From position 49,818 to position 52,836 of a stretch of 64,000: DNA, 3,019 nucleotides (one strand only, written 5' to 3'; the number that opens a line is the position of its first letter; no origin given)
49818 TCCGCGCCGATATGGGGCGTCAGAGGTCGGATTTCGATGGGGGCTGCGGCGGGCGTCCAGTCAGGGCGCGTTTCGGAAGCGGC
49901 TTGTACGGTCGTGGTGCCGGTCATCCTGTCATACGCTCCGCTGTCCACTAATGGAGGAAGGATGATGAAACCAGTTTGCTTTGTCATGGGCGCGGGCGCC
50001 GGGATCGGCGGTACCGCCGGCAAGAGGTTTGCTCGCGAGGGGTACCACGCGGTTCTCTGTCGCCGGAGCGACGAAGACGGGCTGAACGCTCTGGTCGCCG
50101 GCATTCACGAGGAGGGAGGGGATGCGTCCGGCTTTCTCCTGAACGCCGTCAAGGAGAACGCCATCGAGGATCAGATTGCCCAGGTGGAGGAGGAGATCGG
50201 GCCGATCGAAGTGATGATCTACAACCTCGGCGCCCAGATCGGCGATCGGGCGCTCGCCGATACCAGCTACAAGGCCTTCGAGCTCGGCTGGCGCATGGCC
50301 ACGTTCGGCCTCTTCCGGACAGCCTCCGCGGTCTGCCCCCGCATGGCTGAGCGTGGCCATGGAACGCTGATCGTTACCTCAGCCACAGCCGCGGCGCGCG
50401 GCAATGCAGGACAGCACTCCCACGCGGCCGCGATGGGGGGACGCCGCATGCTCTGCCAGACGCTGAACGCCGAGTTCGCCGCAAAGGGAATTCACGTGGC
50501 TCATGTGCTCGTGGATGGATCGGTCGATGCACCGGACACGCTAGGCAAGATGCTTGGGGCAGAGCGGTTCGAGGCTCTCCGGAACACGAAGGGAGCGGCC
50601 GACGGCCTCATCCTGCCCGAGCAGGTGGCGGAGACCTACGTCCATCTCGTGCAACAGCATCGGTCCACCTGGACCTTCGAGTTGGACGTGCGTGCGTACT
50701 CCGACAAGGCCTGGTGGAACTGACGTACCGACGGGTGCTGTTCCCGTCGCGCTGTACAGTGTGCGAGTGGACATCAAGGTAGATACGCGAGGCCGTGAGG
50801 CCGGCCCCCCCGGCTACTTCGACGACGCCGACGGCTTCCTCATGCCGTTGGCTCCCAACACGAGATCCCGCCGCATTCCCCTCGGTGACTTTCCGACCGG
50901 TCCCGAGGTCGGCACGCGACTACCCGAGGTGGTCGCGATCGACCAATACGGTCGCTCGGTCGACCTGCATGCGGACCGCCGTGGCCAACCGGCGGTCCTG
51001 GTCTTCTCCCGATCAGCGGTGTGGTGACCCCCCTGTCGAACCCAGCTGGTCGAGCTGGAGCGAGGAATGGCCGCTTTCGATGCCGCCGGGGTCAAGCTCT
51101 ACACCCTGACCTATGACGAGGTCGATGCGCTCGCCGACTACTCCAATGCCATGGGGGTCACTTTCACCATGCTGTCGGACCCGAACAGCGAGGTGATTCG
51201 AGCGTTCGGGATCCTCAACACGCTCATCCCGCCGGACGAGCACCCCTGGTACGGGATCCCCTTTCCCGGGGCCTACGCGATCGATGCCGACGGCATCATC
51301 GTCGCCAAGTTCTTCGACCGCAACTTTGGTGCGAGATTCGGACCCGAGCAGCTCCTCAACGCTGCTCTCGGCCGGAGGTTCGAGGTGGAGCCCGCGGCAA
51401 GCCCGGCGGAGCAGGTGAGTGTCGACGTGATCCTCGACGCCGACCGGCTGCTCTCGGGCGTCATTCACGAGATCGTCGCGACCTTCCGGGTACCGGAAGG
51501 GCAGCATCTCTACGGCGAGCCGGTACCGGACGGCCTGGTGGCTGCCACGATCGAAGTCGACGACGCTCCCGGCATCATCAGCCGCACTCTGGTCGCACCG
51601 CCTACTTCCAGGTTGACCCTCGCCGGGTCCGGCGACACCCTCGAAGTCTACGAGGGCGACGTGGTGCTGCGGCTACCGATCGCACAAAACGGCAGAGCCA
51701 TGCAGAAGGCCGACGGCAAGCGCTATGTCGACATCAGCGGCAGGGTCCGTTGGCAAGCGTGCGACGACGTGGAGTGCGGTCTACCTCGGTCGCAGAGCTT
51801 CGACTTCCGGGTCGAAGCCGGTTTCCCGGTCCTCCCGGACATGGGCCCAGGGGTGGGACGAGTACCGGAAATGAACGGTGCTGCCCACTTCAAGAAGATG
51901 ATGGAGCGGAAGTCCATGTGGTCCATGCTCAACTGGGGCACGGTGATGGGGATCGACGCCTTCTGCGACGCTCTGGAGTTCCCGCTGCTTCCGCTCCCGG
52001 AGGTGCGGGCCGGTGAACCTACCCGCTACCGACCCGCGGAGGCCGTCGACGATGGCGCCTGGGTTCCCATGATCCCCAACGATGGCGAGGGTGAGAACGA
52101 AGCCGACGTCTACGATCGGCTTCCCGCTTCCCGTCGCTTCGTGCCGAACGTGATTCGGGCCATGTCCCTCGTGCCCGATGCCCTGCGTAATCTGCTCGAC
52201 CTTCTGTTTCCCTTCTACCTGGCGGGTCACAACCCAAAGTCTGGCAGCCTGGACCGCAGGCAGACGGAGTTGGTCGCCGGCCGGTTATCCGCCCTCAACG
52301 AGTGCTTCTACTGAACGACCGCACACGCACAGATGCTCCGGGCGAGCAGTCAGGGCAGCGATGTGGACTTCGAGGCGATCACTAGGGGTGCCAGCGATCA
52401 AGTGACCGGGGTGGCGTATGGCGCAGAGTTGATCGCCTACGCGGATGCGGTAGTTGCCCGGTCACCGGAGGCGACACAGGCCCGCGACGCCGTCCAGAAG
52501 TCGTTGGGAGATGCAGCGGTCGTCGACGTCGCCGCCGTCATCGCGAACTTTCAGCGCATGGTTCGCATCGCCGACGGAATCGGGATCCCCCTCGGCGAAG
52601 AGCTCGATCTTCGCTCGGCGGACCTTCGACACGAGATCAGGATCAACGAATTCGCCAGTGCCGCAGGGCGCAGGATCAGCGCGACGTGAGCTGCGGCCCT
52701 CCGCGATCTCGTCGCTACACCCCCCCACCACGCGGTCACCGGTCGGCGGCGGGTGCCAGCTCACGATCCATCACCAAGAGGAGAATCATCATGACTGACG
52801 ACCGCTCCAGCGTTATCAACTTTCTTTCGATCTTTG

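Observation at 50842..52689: Single reading frame with two in-frame TGAs on catalytic Cys positions: candidate three-domain, two-selenocysteine redox-relay protein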

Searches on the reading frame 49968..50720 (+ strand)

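Call 32: search_protein_families(library=pfam, proteins=[window:49968-50720:+], max_evalue=0.001)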
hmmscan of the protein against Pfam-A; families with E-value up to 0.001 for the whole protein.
window:49968-50720:+ (251 aa): 2 families
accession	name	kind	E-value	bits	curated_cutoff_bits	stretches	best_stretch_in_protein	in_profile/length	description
PF00106.31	adh_short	-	1.3e-25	90.5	26.6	1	3-180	2-177/195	short chain dehydrogenase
PF13561.12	adh_short_C2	-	3.9e-21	76.2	27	1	8-234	1-223/236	Enoyl-(Acyl carrier protein) reductase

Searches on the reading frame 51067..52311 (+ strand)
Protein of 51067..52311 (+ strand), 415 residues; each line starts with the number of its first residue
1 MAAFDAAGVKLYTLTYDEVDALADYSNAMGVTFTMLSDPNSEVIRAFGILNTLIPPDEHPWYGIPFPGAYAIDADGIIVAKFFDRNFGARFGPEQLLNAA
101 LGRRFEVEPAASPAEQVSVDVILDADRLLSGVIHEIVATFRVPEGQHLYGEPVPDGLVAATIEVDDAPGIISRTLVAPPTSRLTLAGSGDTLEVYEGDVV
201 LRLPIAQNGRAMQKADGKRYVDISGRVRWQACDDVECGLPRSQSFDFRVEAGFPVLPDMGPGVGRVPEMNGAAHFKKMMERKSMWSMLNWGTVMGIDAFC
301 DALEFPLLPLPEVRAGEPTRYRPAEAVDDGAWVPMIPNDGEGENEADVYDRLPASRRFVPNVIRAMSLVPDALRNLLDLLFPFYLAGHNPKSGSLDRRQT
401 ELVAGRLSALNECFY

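Call 33: search_protein_representatives(protein=window:51067-52311:+)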
Query: 415 residues. Proteins with E-value up to 0.001 (for the whole library): 1559; up to 1e-10: 523; up to 1e-30: 52. The best 150 are listed.
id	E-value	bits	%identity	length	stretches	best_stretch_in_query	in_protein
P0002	2.8e-104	365.8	58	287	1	2-282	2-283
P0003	5.9e-73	262.6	66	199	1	97-283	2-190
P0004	1.7e-71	257.8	56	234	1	54-281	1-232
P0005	1.7e-67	244.6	71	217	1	1-165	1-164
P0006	9.8e-67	242.1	46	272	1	9-282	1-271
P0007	2.2e-66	240.9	43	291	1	4-282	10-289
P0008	4.7e-66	239.9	50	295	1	2-259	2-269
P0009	5.5e-66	239.6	47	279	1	11-282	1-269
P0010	6.9e-64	232.7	41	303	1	3-285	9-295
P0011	3.8e-62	227.0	54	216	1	64-283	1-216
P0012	1.5e-56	208.6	49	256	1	1-196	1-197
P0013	1.8e-54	201.7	43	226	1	35-258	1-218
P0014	4.7e-54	200.3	45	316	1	1-220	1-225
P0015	4.3e-51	190.6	50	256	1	2-185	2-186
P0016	5.6e-51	190.2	53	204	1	3-179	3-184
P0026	3.3e-43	164.6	70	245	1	291-415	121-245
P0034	5.5e-37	144.1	37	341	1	2-250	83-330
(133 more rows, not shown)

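Call 36: find_encoding_contigs(protein=P0026, flank=3000, max_places=6)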
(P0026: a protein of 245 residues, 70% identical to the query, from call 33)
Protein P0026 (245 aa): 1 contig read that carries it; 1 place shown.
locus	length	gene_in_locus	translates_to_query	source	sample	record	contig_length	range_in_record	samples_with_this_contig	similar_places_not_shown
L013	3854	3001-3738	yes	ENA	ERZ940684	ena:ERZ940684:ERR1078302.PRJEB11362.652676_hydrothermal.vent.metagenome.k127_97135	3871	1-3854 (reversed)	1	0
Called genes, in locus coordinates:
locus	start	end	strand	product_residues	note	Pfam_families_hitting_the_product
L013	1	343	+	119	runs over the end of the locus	?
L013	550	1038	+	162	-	PF07355:GRDB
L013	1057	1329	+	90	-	-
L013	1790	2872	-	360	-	PF02668:TauD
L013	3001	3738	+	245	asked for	-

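Call 50: find_encoding_contigs(protein=P0006, flank=3000, max_places=3)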
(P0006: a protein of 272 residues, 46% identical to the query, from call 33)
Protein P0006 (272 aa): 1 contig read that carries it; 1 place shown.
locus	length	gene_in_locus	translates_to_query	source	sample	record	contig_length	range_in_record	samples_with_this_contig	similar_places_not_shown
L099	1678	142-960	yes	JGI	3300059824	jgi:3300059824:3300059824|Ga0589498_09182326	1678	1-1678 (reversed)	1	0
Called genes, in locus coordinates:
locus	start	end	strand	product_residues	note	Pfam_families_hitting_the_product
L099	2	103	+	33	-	?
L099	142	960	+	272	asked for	PF00578:AhpC-TSA, PF11412:DsbD_N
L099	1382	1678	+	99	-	?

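Call 51: find_encoding_contigs(protein=P0007, flank=3000, max_places=3)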
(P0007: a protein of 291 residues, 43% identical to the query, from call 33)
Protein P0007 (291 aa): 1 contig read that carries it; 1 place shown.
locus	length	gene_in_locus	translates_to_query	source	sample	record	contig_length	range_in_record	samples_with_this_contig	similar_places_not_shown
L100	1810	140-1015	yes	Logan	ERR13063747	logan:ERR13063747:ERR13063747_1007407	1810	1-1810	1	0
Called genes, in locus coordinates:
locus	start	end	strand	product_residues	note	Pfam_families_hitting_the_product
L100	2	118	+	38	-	?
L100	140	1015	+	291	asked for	PF00578:AhpC-TSA, PF11412:DsbD_N (weak)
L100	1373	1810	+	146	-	?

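Call 52: find_encoding_contigs(protein=P0010, flank=3000, max_places=3)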
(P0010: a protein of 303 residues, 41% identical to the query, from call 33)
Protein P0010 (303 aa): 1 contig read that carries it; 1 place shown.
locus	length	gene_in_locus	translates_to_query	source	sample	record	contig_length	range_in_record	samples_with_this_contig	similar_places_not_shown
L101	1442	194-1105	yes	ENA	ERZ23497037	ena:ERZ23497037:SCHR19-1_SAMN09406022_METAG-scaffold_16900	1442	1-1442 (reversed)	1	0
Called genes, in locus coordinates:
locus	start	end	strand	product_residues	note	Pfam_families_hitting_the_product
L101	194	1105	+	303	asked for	PF00578:AhpC-TSA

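Call 66: list_cluster_members(proteins=[window:51067-52311:+, window:52333-52686:+])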
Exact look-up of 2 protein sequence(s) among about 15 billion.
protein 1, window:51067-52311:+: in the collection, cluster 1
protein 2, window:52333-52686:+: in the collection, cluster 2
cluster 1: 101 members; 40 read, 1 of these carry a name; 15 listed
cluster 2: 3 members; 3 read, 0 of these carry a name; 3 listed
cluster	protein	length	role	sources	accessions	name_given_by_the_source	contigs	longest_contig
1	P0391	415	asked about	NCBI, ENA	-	-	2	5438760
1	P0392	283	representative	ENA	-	-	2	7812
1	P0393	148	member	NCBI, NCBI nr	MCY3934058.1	MAG: protein-disulfide reductase DsbD family protein [Acidobacteria bacterium] | protein-disulfide reductase DsbD family protein [Acidobacteriota bacterium]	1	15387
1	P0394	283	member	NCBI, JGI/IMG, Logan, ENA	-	-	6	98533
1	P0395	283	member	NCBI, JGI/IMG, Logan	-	-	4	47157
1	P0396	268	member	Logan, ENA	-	-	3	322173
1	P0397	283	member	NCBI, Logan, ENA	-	-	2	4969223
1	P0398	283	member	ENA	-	-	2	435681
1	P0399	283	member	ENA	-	-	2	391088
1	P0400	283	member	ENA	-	-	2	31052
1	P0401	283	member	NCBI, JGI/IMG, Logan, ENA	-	-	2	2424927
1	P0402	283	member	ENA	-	-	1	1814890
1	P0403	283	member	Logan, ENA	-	-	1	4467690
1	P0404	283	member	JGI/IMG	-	-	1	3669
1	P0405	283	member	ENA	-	-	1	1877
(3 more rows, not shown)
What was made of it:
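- In the 90% cluster of the middle ORF, the listed members other than the window's own 415-aa form are 283, 268 or 148 aa, mostly the 283-aa unfused form (call 66). Both exact ORF pieces are on record on 2 contigs each (call 66).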

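Call 76: predict_structure(alignment_id=A4)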
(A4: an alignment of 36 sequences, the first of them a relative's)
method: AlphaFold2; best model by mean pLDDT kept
length: 341 residues; sequences in the alignment: 36
mean_pLDDT: 93.0   pTM: 0.88
mean pLDDT of the five models: 93.0, 92.2, 91.9, 91.7, 91.3
residues with pLDDT >= 90: 290; 70-90: 29; 50-70: 22; < 50: 0
segments of 3 or more residues with pLDDT < 50: none
pLDDT, mean of each block of 10 residues (from residue 1): 55 66 89 98 98 97 95 97 96 98 98 98 96 91 93 97 83 93 86 96 97 96 98 95 98 92 97 93 97 94 98 96 98 92 67
secondary structure, 60 per line:
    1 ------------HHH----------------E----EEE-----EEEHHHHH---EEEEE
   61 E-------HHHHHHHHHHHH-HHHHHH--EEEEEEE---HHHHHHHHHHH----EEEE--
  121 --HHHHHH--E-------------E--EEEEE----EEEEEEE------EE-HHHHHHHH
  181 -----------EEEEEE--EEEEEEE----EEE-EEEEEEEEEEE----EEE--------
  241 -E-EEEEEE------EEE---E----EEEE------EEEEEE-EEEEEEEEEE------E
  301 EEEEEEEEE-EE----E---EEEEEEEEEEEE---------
elements in order: E37-39 E45-47 H48-52 E56-61 H69-80 H82-87 E90-96 H100-110 E115-118 H123-128 E148-152 E157-163 H173-180 E192-197 E200-206 E211-213 E215-225 E230-232 E244-249 E256-258 E267-270 E277-282 E284-293 E300-309 E321-332

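Call 79: fold_search(model_id=the predicted structure, library=pdb)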
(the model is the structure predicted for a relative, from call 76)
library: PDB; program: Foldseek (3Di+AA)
matches with E <= 10: 1531; with E <= 0.001: 638
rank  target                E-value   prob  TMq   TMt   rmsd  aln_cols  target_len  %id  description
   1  5epf                  3.0e-11  1.00  0.37  0.79   2.7       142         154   29  Crystal structure of Peroxidoxin BcpB from Mycobacterium tuberculosis (released 2015-12-02)
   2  3hjp_A                9.4e-11  1.00  0.38  0.80   2.2       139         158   22  The crystal structure of Bcp4 from Sulfolobus Solfataricus (released 2010-05-26)
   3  2cv4_A                2.5e-10  1.00  0.38  0.53   5.9       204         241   21  Crystal Structure of an Archaeal Peroxiredoxin from the Aerobic Hyperthermophilic Crenarchaeon Aeropyrum pernix K1 (released 2005-06-14)
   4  2cx3_B                3.9e-10  1.00  0.34  0.69   2.6       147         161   30  Crystal structure of a bacterioferritin comigratory protein peroxiredoxin from the Aeropyrum pernix K1 (form-1 crystal (released 2005-12-27)
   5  2cx3_A                3.9e-10  1.00  0.33  0.68   3.6       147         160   28  Crystal structure of a bacterioferritin comigratory protein peroxiredoxin from the Aeropyrum pernix K1 (form-1 crystal (released 2005-12-27)
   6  3a5w_H                5.8e-10  1.00  0.38  0.52   3.9       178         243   23  Peroxiredoxin (wild type) from Aeropyrum pernix K1 (reduced form) (released 2009-10-27)
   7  3a2v_D                6.1e-10  1.00  0.37  0.51   2.8       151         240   23  Peroxiredoxin (C207S) from Aeropyrum pernix K1 complexed with hydrogen peroxide (released 2009-10-27)
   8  3a2v_B                7.7e-10  1.00  0.37  0.51   2.7       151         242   24  Peroxiredoxin (C207S) from Aeropyrum pernix K1 complexed with hydrogen peroxide (released 2009-10-27)
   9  5xbs_A                7.7e-10  1.00  0.37  0.51   2.3       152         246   25  Peroxiredoxin from Aeropyrum pernix (6m mutant) (released 2018-01-31)
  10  5c04_A                8.6e-10  1.00  0.37  0.80   2.1       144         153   26  Crystal structure of the F37H mutant AhpE from Mycobacterium tuberculosis (released 2016-07-27)
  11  3a5w_E                8.6e-10  1.00  0.37  0.51   2.0       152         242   24  Peroxiredoxin (wild type) from Aeropyrum pernix K1 (reduced form) (released 2009-10-27)
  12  2nvl_C                8.6e-10  1.00  0.37  0.52   4.2       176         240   23  Crystal structure of archaeal peroxiredoxin, thioredoxin peroxidase from Aeropyrum pernix K1 (sulfonic acid form) (released 2007-11-20)
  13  2nvl_B                9.1e-10  1.00  0.40  0.56   2.7       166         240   23  Crystal structure of archaeal peroxiredoxin, thioredoxin peroxidase from Aeropyrum pernix K1 (sulfonic acid form) (released 2007-11-20)
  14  3a2v_A                9.1e-10  1.00  0.39  0.53   2.9       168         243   23  Peroxiredoxin (C207S) from Aeropyrum pernix K1 complexed with hydrogen peroxide (released 2009-10-27)
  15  4gqf_B                9.1e-10  1.00  0.34  0.68   3.0       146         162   29  Aeropyrum pernix Peroxiredoxin Q Enzyme in the Locally Unfolded Conformation (released 2012-10-24)
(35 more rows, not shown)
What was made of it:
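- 50908..51306 (+): Prx-like / TlpA-like thioredoxin-fold domain (residues 23-155), derived from ancestral gene 1. The model of Cys homologue P0034 has pLDDT 93 and matches BCP/AhpE peroxiredoxins with TM 0.8 (calls 76, 79).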

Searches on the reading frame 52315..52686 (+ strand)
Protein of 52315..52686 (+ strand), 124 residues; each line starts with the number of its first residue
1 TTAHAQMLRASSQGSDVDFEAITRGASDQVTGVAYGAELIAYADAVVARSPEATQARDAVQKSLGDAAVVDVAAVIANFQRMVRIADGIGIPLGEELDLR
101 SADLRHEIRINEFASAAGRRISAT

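Call 62: find_homologous_proteins(query=window:52315-52686:+)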
Query window:52315-52686:+ (124 aa): 130 proteins with E <= 0.001 among 228 candidates; the best 120 are listed.
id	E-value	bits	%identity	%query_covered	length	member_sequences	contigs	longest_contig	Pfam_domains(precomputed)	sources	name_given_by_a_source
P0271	1.4e-62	226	98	95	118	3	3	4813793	-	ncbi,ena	-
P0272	1.0e-55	204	88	95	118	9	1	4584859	-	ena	-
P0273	4.3e-55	202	89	95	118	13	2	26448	-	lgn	-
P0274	6.5e-54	198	86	95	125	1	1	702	-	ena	-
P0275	1.7e-49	184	87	87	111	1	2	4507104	-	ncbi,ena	-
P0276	1.2e-48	181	87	87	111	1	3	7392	-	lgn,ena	-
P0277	2.0e-48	181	85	86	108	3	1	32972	-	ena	-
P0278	4.0e-46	173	86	83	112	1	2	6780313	-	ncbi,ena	-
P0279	6.8e-43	163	76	88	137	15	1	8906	-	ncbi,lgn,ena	-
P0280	7.0e-43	163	76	88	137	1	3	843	-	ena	-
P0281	7.1e-43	163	78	91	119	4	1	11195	-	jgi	-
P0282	7.6e-42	160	73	91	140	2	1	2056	-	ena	-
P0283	1.5e-41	159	75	88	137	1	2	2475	-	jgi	-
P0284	3.7e-41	157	74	88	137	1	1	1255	-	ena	-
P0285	3.8e-41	157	74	88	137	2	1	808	-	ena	-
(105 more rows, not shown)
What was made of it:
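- Gene callers split the region: the 415-aa and 118-aa pieces exist as separate database entries (calls 62, 66).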
